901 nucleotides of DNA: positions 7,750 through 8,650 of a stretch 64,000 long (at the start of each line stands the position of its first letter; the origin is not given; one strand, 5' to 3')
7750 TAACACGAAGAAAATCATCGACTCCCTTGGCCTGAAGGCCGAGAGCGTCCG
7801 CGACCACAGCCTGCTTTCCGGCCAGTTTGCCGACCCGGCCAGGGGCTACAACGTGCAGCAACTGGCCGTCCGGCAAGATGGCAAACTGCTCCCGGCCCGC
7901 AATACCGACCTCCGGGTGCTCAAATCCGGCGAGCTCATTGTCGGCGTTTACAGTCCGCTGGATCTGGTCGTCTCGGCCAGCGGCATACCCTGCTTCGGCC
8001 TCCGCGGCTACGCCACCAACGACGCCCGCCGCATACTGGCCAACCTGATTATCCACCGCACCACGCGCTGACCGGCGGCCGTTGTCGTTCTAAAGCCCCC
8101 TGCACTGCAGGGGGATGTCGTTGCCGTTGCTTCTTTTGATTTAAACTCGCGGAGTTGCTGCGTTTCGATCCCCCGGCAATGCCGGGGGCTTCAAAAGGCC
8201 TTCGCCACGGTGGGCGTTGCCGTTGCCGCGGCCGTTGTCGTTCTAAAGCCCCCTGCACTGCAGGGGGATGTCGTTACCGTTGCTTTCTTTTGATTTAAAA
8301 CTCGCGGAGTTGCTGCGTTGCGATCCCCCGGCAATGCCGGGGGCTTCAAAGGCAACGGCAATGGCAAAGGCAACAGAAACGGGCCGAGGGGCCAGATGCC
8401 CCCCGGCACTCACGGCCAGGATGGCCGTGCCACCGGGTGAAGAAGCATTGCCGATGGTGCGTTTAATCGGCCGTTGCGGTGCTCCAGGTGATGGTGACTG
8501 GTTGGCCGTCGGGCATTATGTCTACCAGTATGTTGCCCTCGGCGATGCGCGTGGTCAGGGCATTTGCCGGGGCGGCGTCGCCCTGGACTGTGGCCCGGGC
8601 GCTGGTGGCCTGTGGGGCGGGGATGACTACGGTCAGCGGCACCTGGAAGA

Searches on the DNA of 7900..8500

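Call 26: search_rna_families(source=window, start=7900, end=8500, threshold=evalue, max_evalue=10)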
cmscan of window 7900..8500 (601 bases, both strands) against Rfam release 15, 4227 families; matches with E-value up to 10: 12.
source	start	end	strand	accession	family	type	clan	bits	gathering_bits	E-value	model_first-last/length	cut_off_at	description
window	8220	8370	-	RF04141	MIR8622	Gene; miRNA;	-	27.3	197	0.006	1-212/212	no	MIR8622 microRNA precursor family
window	8168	8270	-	RF03240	MIR5534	Gene; miRNA;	-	25.1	79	0.02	1-102/102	no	MIR5534 microRNA precursor family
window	8162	8192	-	RF01322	CRISPR-DR9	Gene; CRISPR;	-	23.8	45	0.0069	1-37/37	no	CRISPR RNA direct repeat element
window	8157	8284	-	RF04110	MIR5084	Gene; miRNA;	-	23.6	110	0.047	1-122/122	no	MIR5084 microRNA precursor family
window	8167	8266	-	RF03766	mir-3155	Gene; miRNA;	-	22.3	70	0.047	1-56/56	no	mir-3155 microRNA precursor family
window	8090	8276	+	RF01390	isrG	Gene; sRNA;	-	21.1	100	0.0013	1-279/279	no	isrG Hfq binding RNA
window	8168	8264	+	RF01405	STnc490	Gene; sRNA;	-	20.6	56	0.092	1-124/124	no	STnc490 Hfq binding RNA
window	8250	8270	+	RF03766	mir-3155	Gene; miRNA;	-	17.9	70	0.7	1-56/56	no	mir-3155 microRNA precursor family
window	8317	8347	-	RF01322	CRISPR-DR9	Gene; CRISPR;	-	17.2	45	0.64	1-37/37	no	CRISPR RNA direct repeat element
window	8396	8446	+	RF01558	TB9Cs4H2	Gene; snRNA; snoRNA; HACA-box;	-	16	50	4.1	1-71/71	no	Trypanosomatid snoRNA TB9Cs4H2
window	8325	8343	+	RF01405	STnc490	Gene; sRNA;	-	12.3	56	9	3-21/124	no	STnc490 Hfq binding RNA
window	8181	8205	+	RF01681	P4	Gene; sRNA;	-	10.2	37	4.1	152-176/215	no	Pseudomonas sRNA P4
